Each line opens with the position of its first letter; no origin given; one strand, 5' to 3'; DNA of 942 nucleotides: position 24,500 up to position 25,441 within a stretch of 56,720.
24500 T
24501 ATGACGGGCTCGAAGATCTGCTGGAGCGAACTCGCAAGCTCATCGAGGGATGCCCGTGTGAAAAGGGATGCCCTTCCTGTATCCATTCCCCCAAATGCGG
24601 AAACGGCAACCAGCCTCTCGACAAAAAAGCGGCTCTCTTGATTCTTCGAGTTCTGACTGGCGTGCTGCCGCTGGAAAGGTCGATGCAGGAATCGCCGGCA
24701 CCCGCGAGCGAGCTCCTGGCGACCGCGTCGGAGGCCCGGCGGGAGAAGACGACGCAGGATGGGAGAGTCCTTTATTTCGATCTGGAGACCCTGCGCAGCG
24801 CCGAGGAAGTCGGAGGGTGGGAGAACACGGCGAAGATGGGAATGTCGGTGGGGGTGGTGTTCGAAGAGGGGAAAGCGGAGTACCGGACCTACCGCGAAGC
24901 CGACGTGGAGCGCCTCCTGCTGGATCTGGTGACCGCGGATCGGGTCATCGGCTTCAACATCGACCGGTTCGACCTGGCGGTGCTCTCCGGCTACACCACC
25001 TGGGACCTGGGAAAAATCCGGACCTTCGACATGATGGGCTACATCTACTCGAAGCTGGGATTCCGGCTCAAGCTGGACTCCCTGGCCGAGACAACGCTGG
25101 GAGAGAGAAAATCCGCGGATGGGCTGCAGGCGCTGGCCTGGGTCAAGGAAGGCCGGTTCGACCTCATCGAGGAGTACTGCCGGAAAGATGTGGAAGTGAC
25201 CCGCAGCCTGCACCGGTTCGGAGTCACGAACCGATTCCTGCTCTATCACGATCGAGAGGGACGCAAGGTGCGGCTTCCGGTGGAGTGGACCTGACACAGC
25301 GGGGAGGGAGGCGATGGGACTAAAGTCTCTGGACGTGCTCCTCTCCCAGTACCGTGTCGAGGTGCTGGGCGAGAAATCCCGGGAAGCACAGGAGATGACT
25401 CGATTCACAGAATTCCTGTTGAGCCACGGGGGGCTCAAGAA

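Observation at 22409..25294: MrfA-type DUF1998 helicase and MrfB-like DEDD exonuclease fused into one 961-aa polypeptide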

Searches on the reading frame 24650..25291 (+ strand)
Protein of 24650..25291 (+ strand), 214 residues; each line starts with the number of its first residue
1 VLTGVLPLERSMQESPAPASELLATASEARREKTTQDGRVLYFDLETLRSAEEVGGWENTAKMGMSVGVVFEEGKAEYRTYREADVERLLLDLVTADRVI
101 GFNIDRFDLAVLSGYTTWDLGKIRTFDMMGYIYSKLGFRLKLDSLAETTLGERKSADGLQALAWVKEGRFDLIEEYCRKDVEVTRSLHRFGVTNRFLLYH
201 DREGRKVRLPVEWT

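Call 6: search_protein_families(library=pfam, proteins=[window:24650-25291:+], max_evalue=10)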
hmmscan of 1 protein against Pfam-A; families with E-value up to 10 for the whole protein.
window:24650-25291:+ (214 aa): 2 families
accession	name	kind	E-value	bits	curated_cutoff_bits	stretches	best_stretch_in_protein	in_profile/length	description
PF01612.26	DNA_pol_A_exo1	-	0.013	15.8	23.6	1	98-188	78-165/173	3'-5' exonuclease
PF10108.15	DNA_pol_B_exo2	-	0.022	14.9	24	1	137-183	118-165/213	Predicted 3'-5' exonuclease related to the exonuclease domain of PolB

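Call 7: search_protein_families(library=ncbifam, proteins=[window:24650-25291:+], max_evalue=10)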
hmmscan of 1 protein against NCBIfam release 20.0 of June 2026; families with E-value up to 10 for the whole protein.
window:24650-25291:+ (214 aa): 0 families

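Call 8: search_solved_structures(query=window:24650-25291:+, max_evalue=10, show_alignments=3)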
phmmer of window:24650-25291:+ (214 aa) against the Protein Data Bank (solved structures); distinct sequences matched with E-value up to 10: 1.
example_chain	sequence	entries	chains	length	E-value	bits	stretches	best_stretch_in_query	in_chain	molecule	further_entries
2jya_A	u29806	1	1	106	0.68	12.5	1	33-105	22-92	Uncharacterized protein Atu1810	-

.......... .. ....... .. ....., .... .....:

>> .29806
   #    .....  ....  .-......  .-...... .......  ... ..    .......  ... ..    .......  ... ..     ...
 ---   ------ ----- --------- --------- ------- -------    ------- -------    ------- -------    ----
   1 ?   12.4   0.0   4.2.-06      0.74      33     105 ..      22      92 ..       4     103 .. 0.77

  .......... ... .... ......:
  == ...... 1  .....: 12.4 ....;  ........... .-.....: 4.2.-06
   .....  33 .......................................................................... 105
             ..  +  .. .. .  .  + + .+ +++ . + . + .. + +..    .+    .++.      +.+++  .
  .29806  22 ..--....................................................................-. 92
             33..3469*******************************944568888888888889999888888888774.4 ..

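Call 9: find_homologous_proteins(query=window:24650-25291:+, max_evalue=0.001)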
Query window:24650-25291:+ (214 aa): 849 proteins with E <= 0.001 among 1646 candidates; the best 120 are listed.
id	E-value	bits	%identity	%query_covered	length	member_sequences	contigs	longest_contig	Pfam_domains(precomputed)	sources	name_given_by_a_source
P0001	4.7e-103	361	76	100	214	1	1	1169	PF13482.13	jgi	jgi:DEAD/DEAH box helicase domain-containing protein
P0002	5.9e-96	338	76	93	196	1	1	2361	-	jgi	-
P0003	5.2e-92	325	81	83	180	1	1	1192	-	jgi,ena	-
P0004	2.6e-85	303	94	68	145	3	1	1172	-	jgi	jgi:DEAD/DEAH box helicase domain-containing protein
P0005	1.9e-78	281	83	70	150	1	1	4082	PF13482.13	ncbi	-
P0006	1.8e-76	274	83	70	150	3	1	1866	-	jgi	-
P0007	4.3e-71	257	64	83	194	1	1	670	-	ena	-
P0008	5.5e-71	256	58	96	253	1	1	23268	-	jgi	jgi:DEAD/DEAH box helicase domain-containing protein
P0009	1.2e-70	255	59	96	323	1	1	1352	PF09369.16,PF13482.13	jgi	jgi:DEAD/DEAH box helicase domain-containing protein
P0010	2.6e-70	254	59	94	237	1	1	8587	PF13482.13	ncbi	ncbi:MAG: ribonuclease H-like domain-containing protein, partial [Candidatus Polarisedimenticolia ba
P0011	7.2e-70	253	65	81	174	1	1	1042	PF13482.13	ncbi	-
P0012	1.1e-69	252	88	60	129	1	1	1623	-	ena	-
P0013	1.6e-69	251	56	93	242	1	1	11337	PF13482.13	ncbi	-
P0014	8.0e-68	246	57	95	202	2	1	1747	PF13482.13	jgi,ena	-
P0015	4.0e-67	244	58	93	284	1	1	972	-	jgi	jgi:DEAD/DEAH box helicase domain-containing protein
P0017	1.4e-66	242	55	94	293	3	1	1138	PF09369.16,PF13482.13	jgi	jgi:DEAD/DEAH box helicase domain-containing protein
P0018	2.2e-66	241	61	81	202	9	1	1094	PF13482.13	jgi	-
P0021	3.2e-66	241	62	81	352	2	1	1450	PF09369.16,PF13482.13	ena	-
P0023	3.5e-66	241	61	81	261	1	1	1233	PF13482.13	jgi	jgi:DEAD/DEAH box helicase domain-containing protein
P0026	8.2e-66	239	55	96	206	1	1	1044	PF13482.13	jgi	-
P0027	8.7e-66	239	62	81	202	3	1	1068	PF13482.13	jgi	-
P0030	1.1e-65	239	54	95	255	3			PF13482.13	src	-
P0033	2.4e-65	238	64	81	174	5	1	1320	PF13482.13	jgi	jgi:DEAD/DEAH box helicase domain-containing protein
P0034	4.2e-65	237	55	93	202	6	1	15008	PF13482.13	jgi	jgi:DEAD/DEAH box helicase domain-containing protein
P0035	5.5e-65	237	61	81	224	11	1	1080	PF13482.13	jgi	-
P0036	1.2e-64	236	63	79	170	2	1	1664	PF13482.13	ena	-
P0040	1.6e-64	235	60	83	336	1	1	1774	PF09369.16,PF13482.13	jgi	jgi:DEAD/DEAH box helicase domain-containing protein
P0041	1.9e-64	235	63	82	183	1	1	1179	PF13482.13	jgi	jgi:DEAD/DEAH box helicase domain-containing protein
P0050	2.2e-63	231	61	81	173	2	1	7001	PF13482.13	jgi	jgi:DEAD/DEAH box helicase domain-containing protein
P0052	2.5e-63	231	63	80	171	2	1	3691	PF13482.13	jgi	jgi:DEAD/DEAH box helicase domain-containing protein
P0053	7.1e-63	230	61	81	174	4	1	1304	PF13482.13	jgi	-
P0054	7.5e-63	230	61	83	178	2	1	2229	PF13482.13,PF10108.16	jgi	jgi:DEAD/DEAH box helicase domain-containing protein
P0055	1.4e-62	229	58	81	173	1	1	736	PF01612.27,PF13482.13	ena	-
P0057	3.6e-62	227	59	82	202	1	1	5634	-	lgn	-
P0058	6.8e-62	227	52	96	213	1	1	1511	PF13482.13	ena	-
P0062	2.6e-61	225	60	81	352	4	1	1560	PF09369.16,PF13482.13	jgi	jgi:DEAD/DEAH box helicase domain-containing protein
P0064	4.5e-61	224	56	82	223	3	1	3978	PF13482.13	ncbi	-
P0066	1.1e-60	223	55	85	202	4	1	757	PF13482.13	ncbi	-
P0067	2.3e-60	222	59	83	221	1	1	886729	-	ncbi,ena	-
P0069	8.6e-60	220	58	85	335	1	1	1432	PF09369.16,PF13482.13,PF10108.16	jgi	jgi:DEAD/DEAH box helicase domain-containing protein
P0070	1.6e-59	219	64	71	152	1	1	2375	PF13482.13,PF10108.16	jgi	jgi:DEAD/DEAH box helicase domain-containing protein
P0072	3.0e-59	218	58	83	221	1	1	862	PF13482.13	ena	-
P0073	3.2e-59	218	57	84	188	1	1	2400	PF13482.13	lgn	-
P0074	1.9e-58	215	62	74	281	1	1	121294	PF13482.13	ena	-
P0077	1.0e-57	213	60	79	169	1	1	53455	PF13482.13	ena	-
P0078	1.5e-57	212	57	82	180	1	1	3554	PF13482.13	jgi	jgi:DEAD/DEAH box helicase domain-containing protein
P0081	8.1e-57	210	59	83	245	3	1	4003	PF13482.13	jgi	-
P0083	2.0e-56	209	55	82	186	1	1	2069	PF01612.27,PF13482.13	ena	-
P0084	2.7e-56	208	50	94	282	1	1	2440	PF09369.16,PF13482.13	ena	-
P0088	3.7e-53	198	52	87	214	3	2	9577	PF01612.27,PF13482.13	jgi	jgi:DEAD/DEAH box helicase domain-containing protein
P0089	3.9e-53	198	53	82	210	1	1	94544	PF01612.27,PF13482.13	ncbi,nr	ncbi:MAG: ribonuclease H-like domain-containing protein, partial [Nitrospinae bacterium]|nr:ribonucl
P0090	4.6e-53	198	52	88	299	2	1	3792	PF01612.27,PF09369.16,PF13482.13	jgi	jgi:DEAD/DEAH box helicase domain-containing protein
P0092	6.1e-53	197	47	99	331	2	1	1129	PF09369.16,PF13482.13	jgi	jgi:DEAD/DEAH box helicase domain-containing protein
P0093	9.6e-53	197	51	99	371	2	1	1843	PF09369.16,PF13482.13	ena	-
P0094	1.0e-52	197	53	85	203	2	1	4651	PF13482.13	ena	-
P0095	1.4e-52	196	52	82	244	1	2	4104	PF13482.13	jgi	jgi:DEAD/DEAH box helicase domain-containing protein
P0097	3.0e-52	195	52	81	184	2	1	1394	PF13482.13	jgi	-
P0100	5.1e-52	194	47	92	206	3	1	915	PF13482.13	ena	-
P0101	5.3e-52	194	50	91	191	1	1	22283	-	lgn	-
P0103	6.2e-52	194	53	82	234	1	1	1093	PF13482.13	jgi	jgi:DEAD/DEAH box helicase domain-containing protein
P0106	9.6e-52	193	48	93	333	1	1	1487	PF09369.16,PF13482.13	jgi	jgi:DEAD/DEAH box helicase domain-containing protein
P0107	1.4e-51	193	56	82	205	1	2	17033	PF13482.13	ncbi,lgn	-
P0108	1.5e-51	193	53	82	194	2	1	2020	PF13482.13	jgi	jgi:DEAD/DEAH box helicase domain-containing protein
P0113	3.5e-51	192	50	81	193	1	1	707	PF13482.13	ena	-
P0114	3.5e-51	192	52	84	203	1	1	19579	-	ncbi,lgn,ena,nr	ncbi:MAG TPA: hypothetical protein VI895_02030 [Bdellovibrionota bacterium]|nr:hypothetical protein 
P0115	3.5e-51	192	47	96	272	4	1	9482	PF13482.13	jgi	jgi:DEAD/DEAH box helicase domain-containing protein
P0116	3.8e-51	191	59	70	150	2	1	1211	PF13482.13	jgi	jgi:DEAD/DEAH box helicase domain-containing protein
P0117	7.2e-51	191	46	96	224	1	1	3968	PF13482.13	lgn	-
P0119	7.8e-51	190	46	95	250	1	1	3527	PF13482.13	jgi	jgi:DEAD/DEAH box helicase domain-containing protein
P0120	9.7e-51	190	54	82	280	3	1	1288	PF13482.13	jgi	jgi:DEAD/DEAH box helicase domain-containing protein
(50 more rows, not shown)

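Call 17: search_solved_structures(query=A1, max_evalue=10, show_alignments=3)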
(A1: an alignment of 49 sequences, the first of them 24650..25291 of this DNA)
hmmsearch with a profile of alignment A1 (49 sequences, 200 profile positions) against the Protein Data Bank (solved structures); distinct sequences matched with E-value up to 10: 11.
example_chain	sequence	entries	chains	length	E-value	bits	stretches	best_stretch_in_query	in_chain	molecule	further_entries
8jrb_A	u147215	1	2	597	0.018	17.4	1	65-174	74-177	DNA polymerase I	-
1skr_A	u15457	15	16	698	0.052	15.9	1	50-126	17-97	DNA polymerase | DNA-directed DNA polymerase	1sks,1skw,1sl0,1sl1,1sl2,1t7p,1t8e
1zyq_A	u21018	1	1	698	0.052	15.9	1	50-126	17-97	DNA polymerase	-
6n7w_H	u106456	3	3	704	0.068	15.5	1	50-111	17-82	DNA-directed DNA polymerase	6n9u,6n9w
2ajq_A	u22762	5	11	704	0.069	15.5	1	50-111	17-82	T7 DNA polymerase | DNA-directed DNA polymerase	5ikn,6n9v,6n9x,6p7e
2jya_A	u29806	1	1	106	0.086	15.2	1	9-88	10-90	Uncharacterized protein Atu1810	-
9qth_A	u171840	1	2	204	0.28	13.5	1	68-150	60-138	Inquilinus NrnC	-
5gne_A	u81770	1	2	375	1.2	11.5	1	131-168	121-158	Leucine aminopeptidase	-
3sc3_A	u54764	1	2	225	1.3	11.3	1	136-175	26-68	Putative DNA replication regulator Hda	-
7yrn_A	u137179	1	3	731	1.4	11.2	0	91-121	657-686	Envelope glycoprotein B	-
3bos_A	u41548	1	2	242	1.5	11.1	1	136-174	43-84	Putative DNA replication factor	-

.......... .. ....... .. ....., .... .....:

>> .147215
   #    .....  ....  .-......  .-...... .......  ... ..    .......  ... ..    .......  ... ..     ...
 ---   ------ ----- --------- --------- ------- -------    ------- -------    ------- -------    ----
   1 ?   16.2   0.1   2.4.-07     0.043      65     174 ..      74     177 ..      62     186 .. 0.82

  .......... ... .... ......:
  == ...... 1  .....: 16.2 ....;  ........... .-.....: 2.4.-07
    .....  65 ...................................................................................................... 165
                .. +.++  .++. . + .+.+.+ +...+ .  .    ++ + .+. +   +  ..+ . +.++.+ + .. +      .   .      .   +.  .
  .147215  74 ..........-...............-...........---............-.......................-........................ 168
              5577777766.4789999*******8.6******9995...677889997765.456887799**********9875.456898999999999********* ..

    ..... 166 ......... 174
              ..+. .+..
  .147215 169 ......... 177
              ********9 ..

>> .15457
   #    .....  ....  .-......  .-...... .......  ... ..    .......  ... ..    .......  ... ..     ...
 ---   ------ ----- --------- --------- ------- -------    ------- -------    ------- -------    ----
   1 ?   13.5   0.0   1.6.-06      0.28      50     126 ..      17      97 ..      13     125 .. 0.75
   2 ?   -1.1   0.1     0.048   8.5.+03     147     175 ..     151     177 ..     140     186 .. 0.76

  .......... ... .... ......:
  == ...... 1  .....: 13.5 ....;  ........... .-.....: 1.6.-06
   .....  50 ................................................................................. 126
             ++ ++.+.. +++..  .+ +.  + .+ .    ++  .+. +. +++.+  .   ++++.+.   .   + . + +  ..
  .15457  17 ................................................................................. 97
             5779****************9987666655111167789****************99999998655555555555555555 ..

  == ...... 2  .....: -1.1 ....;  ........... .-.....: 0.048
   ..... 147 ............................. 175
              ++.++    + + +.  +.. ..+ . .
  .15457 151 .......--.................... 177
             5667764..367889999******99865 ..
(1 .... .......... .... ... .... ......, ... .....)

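Call 18: search_protein_families(library=pfam, alignment_id=A1, max_evalue=0.01)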
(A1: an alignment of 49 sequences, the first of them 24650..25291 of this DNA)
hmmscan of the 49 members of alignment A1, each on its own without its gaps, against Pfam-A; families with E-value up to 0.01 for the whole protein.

A. member 1, window:24650-25291:+ (214 aa): 0 families

B. families by the number of members that match (of 49 scanned): 3 families
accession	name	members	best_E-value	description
PF13482.12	RNase_H_2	45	2.2e-11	RNase_H superfamily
PF10108.15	DNA_pol_B_exo2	31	6.3e-05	Predicted 3'-5' exonuclease related to the exonuclease domain of PolB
PF01612.26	DNA_pol_A_exo1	27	1.3e-06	3'-5' exonuclease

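Call 25: predict_structure(alignment_id=A1)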
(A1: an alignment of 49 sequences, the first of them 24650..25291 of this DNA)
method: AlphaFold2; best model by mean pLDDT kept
length: 214 residues; sequences in the alignment: 49
mean_pLDDT: 89.9   pTM: 0.81
mean pLDDT of the five models: 89.9, 89.9, 89.6, 89.4, 89.1
residues with pLDDT >= 90: 171; 70-90: 6; 50-70: 33; < 50: 4
segments of 3 or more residues with pLDDT < 50: 1-4
pLDDT, mean of each block of 10 residues (from residue 1): 51 54 56 67 98 98 98 97 98 98 98 98 98 98 97 91 98 98 98 98 98 93
secondary structure, 60 per line:
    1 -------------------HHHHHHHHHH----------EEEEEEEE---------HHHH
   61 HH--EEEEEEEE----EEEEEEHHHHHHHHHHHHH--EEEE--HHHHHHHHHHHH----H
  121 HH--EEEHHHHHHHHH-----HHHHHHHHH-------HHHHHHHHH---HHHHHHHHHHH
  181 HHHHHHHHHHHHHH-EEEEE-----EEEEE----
elements in order: H20-29 E40-47 H57-62 E65-72 E77-82 H83-95 E98-101 H104-115 E125-127 H128-136 H142-150 H158-166 H170-194 E196-200 E206-210

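Call 29: fold_search(model_id=the predicted structure, library=pdb)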
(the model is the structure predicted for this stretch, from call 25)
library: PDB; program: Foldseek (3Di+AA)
matches with E <= 10: 433; with E <= 0.001: 159
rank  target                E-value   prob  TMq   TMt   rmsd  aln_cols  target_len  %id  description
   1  1tgo                  2.2e-06  1.00  0.57  0.18   4.1       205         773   20  THERMOSTABLE B TYPE DNA POLYMERASE FROM THERMOCOCCUS GORGONARIUS (released 1999-03-22)
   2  7b0h_E                3.0e-06  1.00  0.58  0.19  11.4       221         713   16  TgoT_6G12 Ternary complex (released 2021-01-13)
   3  7b0h_F                3.4e-06  1.00  0.58  0.18   4.2       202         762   17  TgoT_6G12 Ternary complex (released 2021-01-13)
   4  4ahc_A                5.7e-06  1.00  0.59  0.20   4.5       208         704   15  Crystal Structure of an Evolved Replicating DNA Polymerase (released 2012-03-07)
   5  6isg_A                6.8e-06  1.00  0.58  0.18   4.1       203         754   16  Structure of 9N-I DNA polymerase incorporation with dG in the active site (released 2019-08-28)
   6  2xhb_A                8.8e-06  1.00  0.57  0.18   4.3       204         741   16  Crystal structure of DNA polymerase from Thermococcus gorgonarius in complex with hypoxanthine-containing DNA (released 2010-07-21)
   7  8s87                  9.4e-06  1.00  0.58  0.18   3.9       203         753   17  KOD-H4 DNA polymerase mutant - apo structure (released 2024-11-13)
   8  7b0g_A                1.1e-05  1.00  0.58  0.18   4.3       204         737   16  TgoT_6G12 binary with 2 hCTPs (released 2020-12-30)
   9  1qht                  1.4e-05  1.00  0.56  0.18   3.8       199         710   19  DNA POLYMERASE FROM THERMOCOCCUS SP. 9ON-7 ARCHAEON (released 2000-05-26)
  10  4k8x_A                1.5e-05  1.00  0.57  0.18   4.1       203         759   18  Binary complex of 9N DNA polymerase in the replicative state (released 2013-06-26)
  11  8t3x_A                1.5e-05  1.00  0.58  0.18   3.9       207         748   15  TNA polymerase, closed ternary (released 2024-08-28)
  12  4ail_C                1.5e-05  1.00  0.58  0.18  11.5       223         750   15  Crystal Structure of an Evolved Replicating DNA Polymerase (released 2012-03-07)
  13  1wn7                  1.6e-05  1.00  0.56  0.18   4.3       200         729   18  Crystal structure of archaeal family B DNA polymerase mutant (released 2005-08-02)
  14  9enq_A                1.6e-05  1.00  0.53  0.18   6.7       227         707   17  HSV-1 DNA polymerase-processivity factor complex in exonuclease state active site with 1-bp DNA mismatch (released 2024-05-29)
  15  7b0f_A                2.0e-05  1.00  0.58  0.19   4.3       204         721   16  TgoT_6G12 Binary complex (released 2020-12-30)
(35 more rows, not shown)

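Call 30: search_protein_representatives(alignment_id=A1)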
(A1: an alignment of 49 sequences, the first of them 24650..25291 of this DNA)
Query: 49 sequences, 200 profile positions. Proteins with E-value up to 0.001 (for the whole library): 4076; up to 1e-10: 2176; up to 1e-30: 599. The best 150 are listed.
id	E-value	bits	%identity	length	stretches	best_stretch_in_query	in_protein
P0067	6.3e-82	289.9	-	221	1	19-199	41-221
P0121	1.1e-80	285.8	-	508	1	21-199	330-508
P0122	7.6e-79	279.8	-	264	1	13-199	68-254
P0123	3.7e-76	271.0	-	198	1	19-199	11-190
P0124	4.9e-75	267.4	-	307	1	13-200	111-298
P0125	1.9e-74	265.5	-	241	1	12-199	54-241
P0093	1.6e-73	262.5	-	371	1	17-199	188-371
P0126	2.0e-73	262.1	-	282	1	18-199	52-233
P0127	6.2e-73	260.5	-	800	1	27-199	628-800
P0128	6.2e-73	260.5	-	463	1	16-200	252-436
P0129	9.6e-73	259.9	-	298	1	15-200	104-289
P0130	1.1e-72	259.7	-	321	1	11-199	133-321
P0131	2.0e-72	258.9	-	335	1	17-200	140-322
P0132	6.0e-72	257.3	-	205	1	17-199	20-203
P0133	6.6e-72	257.2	-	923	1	12-199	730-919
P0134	7.4e-72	257.0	-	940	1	20-199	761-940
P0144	5.2e-70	251.0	-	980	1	13-199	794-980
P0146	5.7e-70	250.8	-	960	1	13-199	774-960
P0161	5.6e-68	244.3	-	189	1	22-200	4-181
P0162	6.7e-68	244.1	-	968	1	24-199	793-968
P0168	3.1e-67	241.9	-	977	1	22-200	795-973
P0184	3.0e-65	235.4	-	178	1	26-199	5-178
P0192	2.7e-64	232.3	-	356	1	23-191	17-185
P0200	4.2e-63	228.4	-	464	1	15-187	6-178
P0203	6.9e-63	227.7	-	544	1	25-199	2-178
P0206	1.3e-62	226.8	-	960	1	16-199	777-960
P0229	5.5e-60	218.2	-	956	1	18-199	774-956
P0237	4.4e-59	215.3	-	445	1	23-199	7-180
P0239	6.8e-59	214.7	-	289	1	23-199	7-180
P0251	4.2e-58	212.1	-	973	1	21-199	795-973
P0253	4.7e-58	211.9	-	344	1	23-188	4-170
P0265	9.7e-57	207.6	-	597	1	25-200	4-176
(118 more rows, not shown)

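Call 31: find_encoding_contigs(protein=P0067, flank=5000, max_places=3)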
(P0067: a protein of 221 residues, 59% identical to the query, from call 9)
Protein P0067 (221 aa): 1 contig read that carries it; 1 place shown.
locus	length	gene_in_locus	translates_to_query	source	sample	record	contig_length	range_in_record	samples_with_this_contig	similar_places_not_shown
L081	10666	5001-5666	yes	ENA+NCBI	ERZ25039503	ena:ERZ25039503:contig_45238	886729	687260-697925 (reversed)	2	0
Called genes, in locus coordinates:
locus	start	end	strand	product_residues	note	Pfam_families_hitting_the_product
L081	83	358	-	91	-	-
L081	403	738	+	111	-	PF02803:Thiolase_C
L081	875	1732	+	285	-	PF02737:3HCDH_N, PF00725:3HCDH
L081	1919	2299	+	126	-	PF00293:NUDIX, PF14815:NUDIX_4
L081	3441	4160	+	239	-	PF00271:Helicase_C, PF22982:WHD_HRQ1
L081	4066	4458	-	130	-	-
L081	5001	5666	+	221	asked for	-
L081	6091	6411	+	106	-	PF07920:DUF1684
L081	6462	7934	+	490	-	PF04389:Peptidase_M28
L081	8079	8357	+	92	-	PF00216:Bac_DNA_binding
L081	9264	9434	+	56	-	-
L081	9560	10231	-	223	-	PF04055:Radical_SAM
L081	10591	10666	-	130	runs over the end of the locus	PF00919:UPF0004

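Call 32: find_encoding_contigs(protein=P0114, flank=5000, max_places=3)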
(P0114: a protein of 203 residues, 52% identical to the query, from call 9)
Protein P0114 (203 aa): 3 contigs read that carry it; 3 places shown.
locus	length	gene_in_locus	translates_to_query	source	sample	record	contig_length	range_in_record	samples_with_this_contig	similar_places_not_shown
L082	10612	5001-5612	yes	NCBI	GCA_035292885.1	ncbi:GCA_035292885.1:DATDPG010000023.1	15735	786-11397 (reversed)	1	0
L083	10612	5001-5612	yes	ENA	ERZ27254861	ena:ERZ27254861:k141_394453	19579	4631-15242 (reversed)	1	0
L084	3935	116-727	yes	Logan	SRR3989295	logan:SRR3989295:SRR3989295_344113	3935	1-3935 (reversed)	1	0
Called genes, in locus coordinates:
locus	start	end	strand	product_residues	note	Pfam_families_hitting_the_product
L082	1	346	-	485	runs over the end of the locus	PF01139:RtcB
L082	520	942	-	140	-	PF01951:Archease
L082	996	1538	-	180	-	-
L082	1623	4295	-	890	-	PF00330:Aconitase, PF00694:Aconitase_C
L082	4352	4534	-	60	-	-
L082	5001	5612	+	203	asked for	-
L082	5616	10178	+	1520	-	PF26549:Tricorn_N, PF26550:Tricorn_2nd (faint), PF07676:PD40 (weak)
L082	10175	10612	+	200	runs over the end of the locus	PF01728:FtsJ, PF13847:Methyltransf_31 (weak)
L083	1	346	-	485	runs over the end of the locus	PF01139:RtcB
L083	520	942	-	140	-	PF01951:Archease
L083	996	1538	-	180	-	-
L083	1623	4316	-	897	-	PF00330:Aconitase, PF00694:Aconitase_C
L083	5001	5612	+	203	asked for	-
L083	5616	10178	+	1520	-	PF26549:Tricorn_N, PF26550:Tricorn_2nd (faint), PF07676:PD40 (weak)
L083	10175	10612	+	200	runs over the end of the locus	PF01728:FtsJ, PF13847:Methyltransf_31 (weak)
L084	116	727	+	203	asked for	-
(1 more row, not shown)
